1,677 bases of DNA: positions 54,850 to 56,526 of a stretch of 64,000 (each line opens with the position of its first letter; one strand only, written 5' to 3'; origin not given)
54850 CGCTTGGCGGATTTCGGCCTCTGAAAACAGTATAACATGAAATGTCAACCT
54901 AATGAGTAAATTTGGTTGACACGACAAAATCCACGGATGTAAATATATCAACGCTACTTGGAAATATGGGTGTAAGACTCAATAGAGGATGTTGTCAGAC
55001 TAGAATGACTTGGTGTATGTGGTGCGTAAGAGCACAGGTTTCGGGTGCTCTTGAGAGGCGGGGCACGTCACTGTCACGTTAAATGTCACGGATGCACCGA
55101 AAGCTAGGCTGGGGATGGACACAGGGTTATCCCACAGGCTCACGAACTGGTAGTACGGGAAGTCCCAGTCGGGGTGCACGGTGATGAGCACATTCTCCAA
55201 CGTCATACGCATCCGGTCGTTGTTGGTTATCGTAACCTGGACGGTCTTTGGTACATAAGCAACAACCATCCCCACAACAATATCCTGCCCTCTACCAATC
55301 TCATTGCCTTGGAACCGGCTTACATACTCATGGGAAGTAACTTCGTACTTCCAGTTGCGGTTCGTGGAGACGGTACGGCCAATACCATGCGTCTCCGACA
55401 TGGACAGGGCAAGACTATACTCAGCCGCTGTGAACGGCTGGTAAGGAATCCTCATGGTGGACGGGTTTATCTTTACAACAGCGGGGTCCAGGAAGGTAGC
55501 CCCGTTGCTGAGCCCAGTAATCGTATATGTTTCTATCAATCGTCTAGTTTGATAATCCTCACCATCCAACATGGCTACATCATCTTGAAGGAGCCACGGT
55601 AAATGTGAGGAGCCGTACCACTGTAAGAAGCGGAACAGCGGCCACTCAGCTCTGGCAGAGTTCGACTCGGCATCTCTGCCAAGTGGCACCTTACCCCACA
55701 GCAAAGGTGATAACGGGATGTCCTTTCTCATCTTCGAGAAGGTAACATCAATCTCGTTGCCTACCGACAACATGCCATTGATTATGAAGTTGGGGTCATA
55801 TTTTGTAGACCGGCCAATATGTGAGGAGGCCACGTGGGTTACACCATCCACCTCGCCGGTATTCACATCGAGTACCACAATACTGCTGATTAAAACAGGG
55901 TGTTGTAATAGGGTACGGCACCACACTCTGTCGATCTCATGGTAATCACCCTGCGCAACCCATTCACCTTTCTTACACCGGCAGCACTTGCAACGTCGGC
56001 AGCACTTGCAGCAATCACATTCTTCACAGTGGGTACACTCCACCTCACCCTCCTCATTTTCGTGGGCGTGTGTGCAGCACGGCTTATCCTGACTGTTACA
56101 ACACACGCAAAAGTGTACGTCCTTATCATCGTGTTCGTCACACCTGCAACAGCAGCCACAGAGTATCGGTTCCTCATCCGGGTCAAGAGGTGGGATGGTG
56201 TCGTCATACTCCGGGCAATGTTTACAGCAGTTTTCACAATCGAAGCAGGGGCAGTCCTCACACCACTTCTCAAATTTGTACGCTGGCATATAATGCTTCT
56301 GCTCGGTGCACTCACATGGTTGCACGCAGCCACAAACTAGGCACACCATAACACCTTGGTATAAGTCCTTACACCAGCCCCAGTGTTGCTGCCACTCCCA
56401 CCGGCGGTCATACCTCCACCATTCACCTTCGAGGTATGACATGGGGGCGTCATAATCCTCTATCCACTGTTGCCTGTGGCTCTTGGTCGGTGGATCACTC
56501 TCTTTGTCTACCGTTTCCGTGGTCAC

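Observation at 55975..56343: Metallothionein-like cysteine cluster inserted in a 744-aa virion-type protein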

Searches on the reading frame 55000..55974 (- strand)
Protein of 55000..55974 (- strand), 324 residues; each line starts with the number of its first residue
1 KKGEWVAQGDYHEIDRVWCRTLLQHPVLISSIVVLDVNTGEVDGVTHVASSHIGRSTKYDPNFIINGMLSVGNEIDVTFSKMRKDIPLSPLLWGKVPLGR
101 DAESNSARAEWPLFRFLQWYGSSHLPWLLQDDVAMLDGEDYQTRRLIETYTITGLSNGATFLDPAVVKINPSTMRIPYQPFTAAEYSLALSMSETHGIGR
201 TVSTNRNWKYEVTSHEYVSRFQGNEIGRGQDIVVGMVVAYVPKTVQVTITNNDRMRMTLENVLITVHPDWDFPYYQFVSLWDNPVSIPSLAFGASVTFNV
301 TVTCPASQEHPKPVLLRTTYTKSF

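Call 19: search_protein_families(library=pfam, proteins=[window:55000-55974:-], max_evalue=10)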
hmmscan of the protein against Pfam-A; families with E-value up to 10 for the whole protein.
window:55000-55974:- (324 aa): 1 family
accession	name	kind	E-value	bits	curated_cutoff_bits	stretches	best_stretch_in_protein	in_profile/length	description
PF10633.15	NPCBM_assoc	-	0.07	13.8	24.4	1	283-307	39-63/78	NPCBM-associated, NEW3 domain of alpha-galactosidase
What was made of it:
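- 55000..55950 (-): Central domain plus C-terminal beta-sandwich (residues 429-744), the best conserved part of the family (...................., DIxVGxV, YPYY, DPKPV). Weak NPCBM_assoc (Ig-like) Pfam hint (call 19).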

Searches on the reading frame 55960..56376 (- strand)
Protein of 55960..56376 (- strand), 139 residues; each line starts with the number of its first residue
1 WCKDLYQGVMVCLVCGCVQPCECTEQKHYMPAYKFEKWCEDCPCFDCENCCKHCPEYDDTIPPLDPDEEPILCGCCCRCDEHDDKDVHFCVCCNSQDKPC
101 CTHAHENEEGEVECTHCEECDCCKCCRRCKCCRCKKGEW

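Call 19: search_protein_families(library=pfam, proteins=[window:55975-56343:-], max_evalue=10)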
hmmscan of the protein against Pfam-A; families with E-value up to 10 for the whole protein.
window:55975-56343:- (123 aa): 0 families

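Call 54: search_solved_structures(query=window:55960-56376:-, max_evalue=10, show_alignments=3)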
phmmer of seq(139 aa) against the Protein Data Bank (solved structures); distinct sequences matched with E-value up to 10: 0.

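Call 61: find_homologous_proteins(query=window:55969-56343:-, max_evalue=1)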
Query seq(125 aa): 1 candidates shared short words with the query, none scored E <= 1.

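Call 91: search_protein_families(library=ncbifam, proteins=[window:55975-56343:-], max_evalue=1)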
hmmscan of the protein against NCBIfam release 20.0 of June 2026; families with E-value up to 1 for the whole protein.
window:55975-56343:- (123 aa): 0 families
